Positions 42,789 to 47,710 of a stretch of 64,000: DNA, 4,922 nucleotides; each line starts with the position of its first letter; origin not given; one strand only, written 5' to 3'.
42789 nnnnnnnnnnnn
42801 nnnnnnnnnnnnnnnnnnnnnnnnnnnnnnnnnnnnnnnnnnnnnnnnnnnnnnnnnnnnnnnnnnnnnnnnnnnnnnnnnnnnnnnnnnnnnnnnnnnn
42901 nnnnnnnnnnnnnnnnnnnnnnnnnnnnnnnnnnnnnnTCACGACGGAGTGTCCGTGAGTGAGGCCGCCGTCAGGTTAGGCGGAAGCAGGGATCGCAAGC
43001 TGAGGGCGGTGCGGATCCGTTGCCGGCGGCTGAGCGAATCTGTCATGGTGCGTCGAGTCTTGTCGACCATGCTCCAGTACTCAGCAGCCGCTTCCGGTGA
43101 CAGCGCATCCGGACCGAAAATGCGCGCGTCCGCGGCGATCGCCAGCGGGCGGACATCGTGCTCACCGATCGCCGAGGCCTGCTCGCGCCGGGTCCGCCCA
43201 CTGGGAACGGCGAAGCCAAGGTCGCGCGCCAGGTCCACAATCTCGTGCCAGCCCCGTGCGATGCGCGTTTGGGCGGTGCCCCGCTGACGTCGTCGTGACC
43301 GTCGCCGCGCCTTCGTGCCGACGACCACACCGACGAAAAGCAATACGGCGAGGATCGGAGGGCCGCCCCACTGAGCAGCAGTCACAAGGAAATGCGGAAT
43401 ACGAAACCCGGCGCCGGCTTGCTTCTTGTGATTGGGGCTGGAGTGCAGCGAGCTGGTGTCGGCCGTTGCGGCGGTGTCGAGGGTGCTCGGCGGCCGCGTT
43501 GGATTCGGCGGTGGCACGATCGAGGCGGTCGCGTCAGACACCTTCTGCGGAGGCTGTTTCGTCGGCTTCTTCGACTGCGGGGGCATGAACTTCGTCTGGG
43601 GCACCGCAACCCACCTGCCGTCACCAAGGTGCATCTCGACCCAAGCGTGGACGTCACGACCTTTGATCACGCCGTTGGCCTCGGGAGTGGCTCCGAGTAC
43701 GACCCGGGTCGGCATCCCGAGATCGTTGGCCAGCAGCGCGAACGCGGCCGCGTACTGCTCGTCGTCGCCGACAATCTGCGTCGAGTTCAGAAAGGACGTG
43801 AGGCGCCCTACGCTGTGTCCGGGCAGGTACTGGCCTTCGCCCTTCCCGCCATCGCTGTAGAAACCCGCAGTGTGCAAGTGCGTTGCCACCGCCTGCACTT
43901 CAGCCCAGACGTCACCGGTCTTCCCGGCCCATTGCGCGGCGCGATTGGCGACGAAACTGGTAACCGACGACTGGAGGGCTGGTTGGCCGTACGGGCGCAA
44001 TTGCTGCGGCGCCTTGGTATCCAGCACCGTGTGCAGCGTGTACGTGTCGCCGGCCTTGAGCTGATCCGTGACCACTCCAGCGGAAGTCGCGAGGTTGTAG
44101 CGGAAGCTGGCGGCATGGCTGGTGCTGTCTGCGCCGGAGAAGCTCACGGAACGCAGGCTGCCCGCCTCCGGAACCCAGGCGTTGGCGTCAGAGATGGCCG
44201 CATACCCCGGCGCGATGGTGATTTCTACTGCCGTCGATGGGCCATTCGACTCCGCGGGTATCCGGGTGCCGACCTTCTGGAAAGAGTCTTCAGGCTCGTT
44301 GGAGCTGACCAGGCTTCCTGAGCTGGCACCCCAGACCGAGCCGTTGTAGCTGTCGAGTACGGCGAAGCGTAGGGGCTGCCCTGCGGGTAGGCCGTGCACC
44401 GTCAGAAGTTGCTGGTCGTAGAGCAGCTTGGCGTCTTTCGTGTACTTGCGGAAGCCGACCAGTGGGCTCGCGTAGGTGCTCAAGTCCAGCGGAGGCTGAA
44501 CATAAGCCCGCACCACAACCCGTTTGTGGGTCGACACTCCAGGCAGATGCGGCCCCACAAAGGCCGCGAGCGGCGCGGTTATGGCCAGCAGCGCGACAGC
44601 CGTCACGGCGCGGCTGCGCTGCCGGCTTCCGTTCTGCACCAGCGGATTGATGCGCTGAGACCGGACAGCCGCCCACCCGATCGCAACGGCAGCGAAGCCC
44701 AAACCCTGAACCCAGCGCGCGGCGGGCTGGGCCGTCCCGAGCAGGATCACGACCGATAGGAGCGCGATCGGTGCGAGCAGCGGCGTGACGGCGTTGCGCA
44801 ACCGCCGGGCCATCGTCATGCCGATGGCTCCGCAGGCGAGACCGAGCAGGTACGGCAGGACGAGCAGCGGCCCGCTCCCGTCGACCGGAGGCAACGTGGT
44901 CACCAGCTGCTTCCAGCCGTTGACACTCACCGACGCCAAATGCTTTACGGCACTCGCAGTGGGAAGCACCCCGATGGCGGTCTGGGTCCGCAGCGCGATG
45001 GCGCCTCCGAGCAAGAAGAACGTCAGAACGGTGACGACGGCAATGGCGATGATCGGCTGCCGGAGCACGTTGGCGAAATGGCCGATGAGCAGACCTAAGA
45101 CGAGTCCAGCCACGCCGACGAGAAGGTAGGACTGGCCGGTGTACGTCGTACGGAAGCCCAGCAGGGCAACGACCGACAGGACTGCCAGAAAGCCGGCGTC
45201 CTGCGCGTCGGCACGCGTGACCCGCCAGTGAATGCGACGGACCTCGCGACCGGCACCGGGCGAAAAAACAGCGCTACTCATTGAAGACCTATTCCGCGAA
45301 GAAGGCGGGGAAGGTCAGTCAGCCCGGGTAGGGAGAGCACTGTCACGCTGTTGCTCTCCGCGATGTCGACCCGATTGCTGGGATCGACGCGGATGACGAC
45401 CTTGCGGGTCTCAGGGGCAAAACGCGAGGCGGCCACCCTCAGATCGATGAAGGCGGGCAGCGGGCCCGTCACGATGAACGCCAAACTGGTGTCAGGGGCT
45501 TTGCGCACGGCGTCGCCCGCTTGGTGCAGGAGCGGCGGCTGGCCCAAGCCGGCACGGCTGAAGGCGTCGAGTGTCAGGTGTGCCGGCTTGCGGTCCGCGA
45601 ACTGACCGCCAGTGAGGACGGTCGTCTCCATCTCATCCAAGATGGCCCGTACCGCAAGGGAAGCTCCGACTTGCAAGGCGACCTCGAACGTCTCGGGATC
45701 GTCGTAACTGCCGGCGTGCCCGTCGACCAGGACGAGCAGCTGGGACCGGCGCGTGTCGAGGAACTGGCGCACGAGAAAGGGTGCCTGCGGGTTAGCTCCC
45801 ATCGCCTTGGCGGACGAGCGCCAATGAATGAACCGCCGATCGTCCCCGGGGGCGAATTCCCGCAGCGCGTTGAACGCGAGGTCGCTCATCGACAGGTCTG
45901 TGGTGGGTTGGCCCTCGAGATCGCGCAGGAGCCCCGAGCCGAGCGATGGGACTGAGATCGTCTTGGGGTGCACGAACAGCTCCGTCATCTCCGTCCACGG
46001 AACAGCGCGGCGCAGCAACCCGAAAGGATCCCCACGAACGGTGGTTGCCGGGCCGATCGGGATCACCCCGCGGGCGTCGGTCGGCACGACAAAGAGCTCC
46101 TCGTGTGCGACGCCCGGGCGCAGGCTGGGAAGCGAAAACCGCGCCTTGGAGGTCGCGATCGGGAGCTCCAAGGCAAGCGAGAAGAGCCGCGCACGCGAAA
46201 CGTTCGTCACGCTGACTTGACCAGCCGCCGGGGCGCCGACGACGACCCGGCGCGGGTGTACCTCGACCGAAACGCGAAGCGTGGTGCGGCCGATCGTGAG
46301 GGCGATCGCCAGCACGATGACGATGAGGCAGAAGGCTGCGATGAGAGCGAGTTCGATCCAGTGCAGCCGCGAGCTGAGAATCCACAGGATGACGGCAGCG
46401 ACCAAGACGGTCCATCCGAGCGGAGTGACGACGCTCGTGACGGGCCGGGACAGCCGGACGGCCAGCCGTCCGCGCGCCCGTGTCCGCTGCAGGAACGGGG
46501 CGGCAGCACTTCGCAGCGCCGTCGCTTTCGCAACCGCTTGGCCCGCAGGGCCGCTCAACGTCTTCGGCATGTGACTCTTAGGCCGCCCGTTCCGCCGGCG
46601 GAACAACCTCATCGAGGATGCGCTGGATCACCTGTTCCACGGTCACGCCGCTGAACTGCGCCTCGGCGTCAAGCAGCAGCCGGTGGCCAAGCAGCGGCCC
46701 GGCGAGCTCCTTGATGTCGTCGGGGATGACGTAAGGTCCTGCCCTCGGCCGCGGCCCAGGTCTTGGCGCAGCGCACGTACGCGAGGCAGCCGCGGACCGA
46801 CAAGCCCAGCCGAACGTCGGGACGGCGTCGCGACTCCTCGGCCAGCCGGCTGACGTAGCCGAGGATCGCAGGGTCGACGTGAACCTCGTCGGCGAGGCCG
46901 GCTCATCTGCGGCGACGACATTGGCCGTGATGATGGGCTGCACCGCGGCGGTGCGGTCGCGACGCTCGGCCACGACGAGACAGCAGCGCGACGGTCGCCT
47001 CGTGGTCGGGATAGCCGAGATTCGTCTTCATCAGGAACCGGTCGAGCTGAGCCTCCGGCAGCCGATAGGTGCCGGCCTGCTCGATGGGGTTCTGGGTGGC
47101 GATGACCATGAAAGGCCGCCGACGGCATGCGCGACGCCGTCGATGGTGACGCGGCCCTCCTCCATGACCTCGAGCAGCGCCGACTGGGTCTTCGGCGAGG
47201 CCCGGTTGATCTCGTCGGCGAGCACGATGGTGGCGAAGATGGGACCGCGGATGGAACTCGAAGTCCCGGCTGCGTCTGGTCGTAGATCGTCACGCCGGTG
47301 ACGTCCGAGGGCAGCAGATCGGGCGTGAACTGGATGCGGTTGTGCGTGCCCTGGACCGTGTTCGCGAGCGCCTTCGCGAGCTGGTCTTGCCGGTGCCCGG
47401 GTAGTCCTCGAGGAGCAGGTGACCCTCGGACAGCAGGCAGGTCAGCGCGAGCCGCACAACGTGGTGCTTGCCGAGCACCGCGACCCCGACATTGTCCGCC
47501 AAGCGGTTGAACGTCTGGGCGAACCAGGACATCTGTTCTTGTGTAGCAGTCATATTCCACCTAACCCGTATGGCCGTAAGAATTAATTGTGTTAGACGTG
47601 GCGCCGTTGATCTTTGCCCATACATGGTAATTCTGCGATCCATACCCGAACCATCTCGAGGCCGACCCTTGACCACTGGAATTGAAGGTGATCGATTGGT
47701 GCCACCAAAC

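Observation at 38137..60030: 22-kb co-directional T7SS-like supercluster joining a Ubl-FHA-EssC/EccC ATPase to MoxR-DUF58-transglutaminase and a kinase/PP2C/FHA switch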

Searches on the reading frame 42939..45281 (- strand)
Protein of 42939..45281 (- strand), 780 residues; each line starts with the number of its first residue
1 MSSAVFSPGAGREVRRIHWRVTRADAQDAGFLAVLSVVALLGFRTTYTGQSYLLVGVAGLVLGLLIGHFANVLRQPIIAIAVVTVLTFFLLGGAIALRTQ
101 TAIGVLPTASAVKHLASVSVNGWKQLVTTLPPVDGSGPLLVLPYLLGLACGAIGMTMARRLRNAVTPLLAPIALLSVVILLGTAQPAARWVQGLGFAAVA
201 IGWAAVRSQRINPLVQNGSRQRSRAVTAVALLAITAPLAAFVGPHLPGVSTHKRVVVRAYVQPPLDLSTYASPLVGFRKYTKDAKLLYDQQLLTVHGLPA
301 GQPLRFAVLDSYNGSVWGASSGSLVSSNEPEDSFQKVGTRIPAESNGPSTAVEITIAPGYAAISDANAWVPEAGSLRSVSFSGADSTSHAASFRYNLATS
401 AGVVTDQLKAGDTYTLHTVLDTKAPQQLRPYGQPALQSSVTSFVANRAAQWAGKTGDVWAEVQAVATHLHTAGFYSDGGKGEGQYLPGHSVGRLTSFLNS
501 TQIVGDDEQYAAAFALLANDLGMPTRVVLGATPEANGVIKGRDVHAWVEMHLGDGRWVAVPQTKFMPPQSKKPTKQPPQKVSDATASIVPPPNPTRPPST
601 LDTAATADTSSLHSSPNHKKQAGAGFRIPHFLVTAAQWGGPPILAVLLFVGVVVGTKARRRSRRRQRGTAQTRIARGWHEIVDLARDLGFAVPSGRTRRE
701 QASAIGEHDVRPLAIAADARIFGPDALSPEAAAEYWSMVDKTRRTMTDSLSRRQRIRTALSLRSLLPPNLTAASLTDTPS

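Call 3: search_protein_families(library=pfam, proteins=[window:42939-45281:-], max_evalue=0.01)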
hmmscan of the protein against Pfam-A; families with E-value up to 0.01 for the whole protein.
window:42939-45281:- (780 aa): 2 families
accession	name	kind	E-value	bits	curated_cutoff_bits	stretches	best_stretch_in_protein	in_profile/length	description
PF01841.26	Transglut_core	-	2.4e-12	47.5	23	1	453-560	10-106/108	Transglutaminase-like superfamily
PF11992.13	TgpA_N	-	7.7e-07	28.9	30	1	35-360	2-285/333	TgpA N-terminal domain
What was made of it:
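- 42939..45281 (-): TgpA-like membrane transglutaminase (EsrD-like). Its stop overlaps the ATPase start by 4 nt. TgpA_N and Transglut_core (call 3).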

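Call 61: search_protein_families(library=ncbifam, proteins=[window:42939-45281:-], max_evalue=0.001)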
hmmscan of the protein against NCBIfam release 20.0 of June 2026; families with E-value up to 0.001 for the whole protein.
window:42939-45281:- (780 aa): 0 families

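Call 90: search_protein_families(library=padloc, proteins=[window:42939-45281:-], max_evalue=0.00001)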
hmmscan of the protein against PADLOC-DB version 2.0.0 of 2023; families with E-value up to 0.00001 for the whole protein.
window:42939-45281:- (780 aa): 0 families

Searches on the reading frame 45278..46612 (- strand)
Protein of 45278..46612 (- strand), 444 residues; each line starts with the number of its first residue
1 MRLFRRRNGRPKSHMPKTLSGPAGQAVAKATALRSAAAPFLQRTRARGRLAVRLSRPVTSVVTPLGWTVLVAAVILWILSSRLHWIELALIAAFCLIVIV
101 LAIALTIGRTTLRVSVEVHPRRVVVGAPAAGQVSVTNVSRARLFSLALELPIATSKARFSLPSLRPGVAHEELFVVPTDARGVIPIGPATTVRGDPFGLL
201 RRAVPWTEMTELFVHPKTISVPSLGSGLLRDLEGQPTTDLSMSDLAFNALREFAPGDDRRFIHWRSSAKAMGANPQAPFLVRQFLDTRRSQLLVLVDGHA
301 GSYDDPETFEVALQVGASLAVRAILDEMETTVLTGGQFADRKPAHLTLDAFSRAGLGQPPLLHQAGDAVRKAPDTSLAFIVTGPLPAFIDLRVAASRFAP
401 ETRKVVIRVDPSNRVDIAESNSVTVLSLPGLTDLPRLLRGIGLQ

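Call 3: search_protein_families(library=pfam, proteins=[window:45278-46612:-], max_evalue=0.01)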
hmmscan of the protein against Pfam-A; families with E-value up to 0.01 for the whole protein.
window:45278-46612:- (444 aa): 1 family
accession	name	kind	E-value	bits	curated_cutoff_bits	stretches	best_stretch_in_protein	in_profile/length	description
PF01882.25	DUF58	-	0.00037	20.2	23.4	1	250-330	2-79/216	Protein of unknown function DUF58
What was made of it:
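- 45278..46612 (-): DUF58/vWA-type protein with two N-terminal TM helices (EsrC-like). DUF58 scores 20 bits (call 3).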

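Call 43: find_related_loci(query=A2, collection=genome_contigs, flank=10000)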
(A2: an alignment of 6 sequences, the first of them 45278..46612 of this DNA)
Query A2 (444 aa) in genome_contigs; peptide patterns used: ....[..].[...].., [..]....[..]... (x = any residue, [..] = any of these).
600 stretches matched a pattern (row limit reached: there are more); 575 encode a relative of the query (tblastn E <= 1e-3); the best 80 are kept; 80 distinct loci.
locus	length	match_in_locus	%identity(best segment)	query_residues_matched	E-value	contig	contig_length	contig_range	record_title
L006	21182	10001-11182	52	49-441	1e-121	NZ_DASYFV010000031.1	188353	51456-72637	MAG: Jatrophihabitans sp. isolate SMAG_U4195 k141_283549, whole genome shotgun sequence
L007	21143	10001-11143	52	56-438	3e-116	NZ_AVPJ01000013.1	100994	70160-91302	Knoellia sinensis KCTC 19936 contig13, whole genome shotgun sequence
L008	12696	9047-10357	49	32-441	1e-116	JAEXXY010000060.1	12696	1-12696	MAG: Actinomycetes bacterium isolate OH_HDB_167 k127_1538895, whole genome shotgun sequence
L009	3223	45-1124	55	83-442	1e-119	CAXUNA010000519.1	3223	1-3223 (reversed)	MAG TPA_asm: uncultured Jatrophihabitans sp. isolate public_SRR14722233_metawrap_bin.2 genome assembly, contig: public_S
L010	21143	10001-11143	50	56-438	2e-115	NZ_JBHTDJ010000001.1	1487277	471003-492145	Knoellia pratensis strain CXZ644 platanus_K_17_124_1, whole genome shotgun sequence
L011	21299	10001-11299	47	32-438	4e-115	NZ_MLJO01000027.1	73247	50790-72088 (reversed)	Intrasporangium flavum strain MUSC 78 27, whole genome shotgun sequence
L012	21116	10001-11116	52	62-438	1e-114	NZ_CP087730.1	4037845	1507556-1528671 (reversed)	Knoellia locipacati strain SLM-625 chromosome, complete genome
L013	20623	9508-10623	52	62-438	5e-115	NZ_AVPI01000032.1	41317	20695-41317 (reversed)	Knoellia flava TL1 contig38, whole genome shotgun sequence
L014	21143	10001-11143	50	56-438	3e-114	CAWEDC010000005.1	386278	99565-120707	MAG: uncultured Actinomycetota bacterium isolate MFD03066.bin.2.108 genome assembly, contig: contig_12840, whole genome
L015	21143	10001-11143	50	56-438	3e-114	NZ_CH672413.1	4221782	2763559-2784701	Janibacter sp. HTCC2649 scf_1099316001559, whole genome shotgun sequence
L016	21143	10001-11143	51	56-438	3e-114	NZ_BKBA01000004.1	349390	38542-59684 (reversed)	Knoellia locipacati strain NBRC 109775 sequence04, whole genome shotgun sequence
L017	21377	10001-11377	45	8-441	6e-114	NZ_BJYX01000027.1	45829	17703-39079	Terrabacter aerolatus strain NBRC 106305 sequence27, whole genome shotgun sequence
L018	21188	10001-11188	51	46-438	6e-114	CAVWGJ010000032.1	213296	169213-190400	MAG: uncultured Actinomycetota bacterium isolate MFD08821.bin.1.112 genome assembly, contig: contig_77394, whole genome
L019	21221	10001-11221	48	56-440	1e-113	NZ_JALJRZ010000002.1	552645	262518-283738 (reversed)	Terrabacter sp. Ter38 NODE_2_length_552645_cov_63.2321552645, whole genome shotgun sequence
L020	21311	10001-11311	48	32-441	1e-113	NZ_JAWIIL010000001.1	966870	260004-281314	Intrasporangium zincisolvens strain YIM S08009 Scaffold1, whole genome shotgun sequence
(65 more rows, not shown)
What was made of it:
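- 45278..46612 (-): 575 relatives were found in the genome scan (call 43).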

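Call 61: search_protein_families(library=ncbifam, proteins=[window:45278-46612:-], max_evalue=0.001)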
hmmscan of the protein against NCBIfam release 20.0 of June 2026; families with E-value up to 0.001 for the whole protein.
window:45278-46612:- (444 aa): 0 families

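Call 90: search_protein_families(library=padloc, proteins=[window:45278-46612:-], max_evalue=0.00001)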
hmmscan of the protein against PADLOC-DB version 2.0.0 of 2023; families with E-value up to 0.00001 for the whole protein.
window:45278-46612:- (444 aa): 0 families

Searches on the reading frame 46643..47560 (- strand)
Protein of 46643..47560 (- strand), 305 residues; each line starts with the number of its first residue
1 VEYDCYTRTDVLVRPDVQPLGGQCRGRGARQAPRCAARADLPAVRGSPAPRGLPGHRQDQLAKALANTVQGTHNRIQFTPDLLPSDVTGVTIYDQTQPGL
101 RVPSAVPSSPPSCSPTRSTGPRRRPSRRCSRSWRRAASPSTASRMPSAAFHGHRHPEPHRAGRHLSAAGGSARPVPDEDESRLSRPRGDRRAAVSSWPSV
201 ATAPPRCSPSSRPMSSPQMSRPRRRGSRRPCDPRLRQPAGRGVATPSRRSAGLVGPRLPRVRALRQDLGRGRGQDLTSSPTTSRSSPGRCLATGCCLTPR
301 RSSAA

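Call 3: search_protein_families(library=pfam, proteins=[window:46643-47560:-], max_evalue=0.01)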
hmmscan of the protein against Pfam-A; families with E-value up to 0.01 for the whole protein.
window:46643-47560:- (305 aa): 1 family
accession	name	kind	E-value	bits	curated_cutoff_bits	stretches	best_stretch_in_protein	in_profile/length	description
PF07726.17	AAA_3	-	1.9e-11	44.4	27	1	52-98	6-52/131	ATPase family associated with various cellular activities (AAA)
